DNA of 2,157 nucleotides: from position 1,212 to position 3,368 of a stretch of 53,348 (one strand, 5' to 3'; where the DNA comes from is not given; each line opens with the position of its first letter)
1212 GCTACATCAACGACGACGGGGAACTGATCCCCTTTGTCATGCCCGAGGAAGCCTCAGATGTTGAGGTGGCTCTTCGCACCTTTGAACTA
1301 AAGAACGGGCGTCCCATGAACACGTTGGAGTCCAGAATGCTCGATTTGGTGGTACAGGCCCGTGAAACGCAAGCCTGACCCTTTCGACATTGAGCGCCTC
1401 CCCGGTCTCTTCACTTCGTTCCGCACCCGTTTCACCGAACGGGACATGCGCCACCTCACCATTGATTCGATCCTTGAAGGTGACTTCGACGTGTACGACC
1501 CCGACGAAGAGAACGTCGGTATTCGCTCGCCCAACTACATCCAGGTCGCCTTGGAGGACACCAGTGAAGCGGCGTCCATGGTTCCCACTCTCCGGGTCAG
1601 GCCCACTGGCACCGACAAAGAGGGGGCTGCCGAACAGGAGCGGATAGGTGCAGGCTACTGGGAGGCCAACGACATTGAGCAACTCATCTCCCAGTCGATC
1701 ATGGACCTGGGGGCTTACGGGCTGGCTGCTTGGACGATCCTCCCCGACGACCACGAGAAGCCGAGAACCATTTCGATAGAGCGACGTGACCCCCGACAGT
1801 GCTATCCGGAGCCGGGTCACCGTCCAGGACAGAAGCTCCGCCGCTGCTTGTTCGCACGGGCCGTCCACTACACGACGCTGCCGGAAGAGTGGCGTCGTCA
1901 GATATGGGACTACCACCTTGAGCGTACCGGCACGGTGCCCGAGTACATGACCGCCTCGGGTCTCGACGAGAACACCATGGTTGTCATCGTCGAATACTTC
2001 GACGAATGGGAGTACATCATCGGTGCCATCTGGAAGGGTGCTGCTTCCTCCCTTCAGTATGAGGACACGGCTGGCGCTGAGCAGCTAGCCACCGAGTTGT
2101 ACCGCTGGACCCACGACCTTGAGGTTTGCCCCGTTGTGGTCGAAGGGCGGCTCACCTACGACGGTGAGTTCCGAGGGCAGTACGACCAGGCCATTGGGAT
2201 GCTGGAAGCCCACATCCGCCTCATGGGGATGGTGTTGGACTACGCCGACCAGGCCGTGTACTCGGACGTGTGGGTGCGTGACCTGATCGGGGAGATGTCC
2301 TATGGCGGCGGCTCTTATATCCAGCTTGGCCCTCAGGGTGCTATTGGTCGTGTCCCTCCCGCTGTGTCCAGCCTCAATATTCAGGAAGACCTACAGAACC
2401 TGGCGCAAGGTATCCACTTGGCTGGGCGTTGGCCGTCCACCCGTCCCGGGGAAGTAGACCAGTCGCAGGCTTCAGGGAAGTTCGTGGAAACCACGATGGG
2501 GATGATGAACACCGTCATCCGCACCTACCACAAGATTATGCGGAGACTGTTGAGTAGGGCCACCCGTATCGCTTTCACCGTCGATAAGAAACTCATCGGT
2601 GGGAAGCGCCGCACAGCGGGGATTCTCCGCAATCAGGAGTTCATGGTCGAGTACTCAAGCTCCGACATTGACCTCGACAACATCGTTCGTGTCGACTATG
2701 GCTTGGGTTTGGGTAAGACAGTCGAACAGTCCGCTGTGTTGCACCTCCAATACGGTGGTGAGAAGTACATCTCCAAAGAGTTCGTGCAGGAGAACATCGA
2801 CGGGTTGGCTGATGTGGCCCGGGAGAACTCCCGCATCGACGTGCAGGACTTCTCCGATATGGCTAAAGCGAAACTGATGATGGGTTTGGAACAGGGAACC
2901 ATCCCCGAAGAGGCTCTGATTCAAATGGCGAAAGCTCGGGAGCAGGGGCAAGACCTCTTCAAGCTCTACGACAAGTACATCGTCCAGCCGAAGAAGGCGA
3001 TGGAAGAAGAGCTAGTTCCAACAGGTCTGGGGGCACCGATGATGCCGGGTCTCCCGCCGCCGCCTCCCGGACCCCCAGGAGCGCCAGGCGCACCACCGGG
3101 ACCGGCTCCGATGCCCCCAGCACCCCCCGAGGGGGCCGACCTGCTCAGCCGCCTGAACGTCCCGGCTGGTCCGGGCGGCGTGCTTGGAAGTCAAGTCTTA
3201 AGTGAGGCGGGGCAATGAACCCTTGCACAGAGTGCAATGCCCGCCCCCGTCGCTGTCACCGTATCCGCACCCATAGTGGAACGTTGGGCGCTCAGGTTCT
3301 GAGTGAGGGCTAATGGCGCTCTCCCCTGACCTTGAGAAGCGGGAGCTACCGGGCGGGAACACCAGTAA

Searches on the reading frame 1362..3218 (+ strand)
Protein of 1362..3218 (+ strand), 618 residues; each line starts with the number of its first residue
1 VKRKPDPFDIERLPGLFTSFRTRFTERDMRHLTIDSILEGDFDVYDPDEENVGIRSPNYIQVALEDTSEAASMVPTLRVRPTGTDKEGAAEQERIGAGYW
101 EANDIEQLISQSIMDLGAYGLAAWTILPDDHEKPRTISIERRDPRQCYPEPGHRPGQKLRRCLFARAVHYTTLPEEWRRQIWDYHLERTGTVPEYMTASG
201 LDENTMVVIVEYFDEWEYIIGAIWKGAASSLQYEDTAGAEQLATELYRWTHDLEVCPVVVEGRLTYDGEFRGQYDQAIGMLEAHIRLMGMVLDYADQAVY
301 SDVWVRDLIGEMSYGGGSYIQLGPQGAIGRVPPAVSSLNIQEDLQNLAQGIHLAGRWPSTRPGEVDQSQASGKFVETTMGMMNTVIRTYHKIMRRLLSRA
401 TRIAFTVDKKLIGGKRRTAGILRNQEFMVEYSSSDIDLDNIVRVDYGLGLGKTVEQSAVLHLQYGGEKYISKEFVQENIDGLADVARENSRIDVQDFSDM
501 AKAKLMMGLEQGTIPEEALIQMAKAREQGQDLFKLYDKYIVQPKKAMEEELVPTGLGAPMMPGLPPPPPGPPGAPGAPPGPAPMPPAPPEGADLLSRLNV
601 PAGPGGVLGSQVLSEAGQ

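Call 17: search_protein_families(library=phrogs, proteins=[window:1362-3218:+], max_evalue=0.001)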
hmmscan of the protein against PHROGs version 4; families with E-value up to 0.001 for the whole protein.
window:1362-3218:+ (618 aa): 2 families
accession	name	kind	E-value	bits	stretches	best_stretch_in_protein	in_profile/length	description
phrog_104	-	head and packaging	1.6e-08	34.7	1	21-284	48-265/550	portal protein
phrog_332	-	connector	2.6e-05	23.7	1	97-154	115-172/560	head-tail adaptor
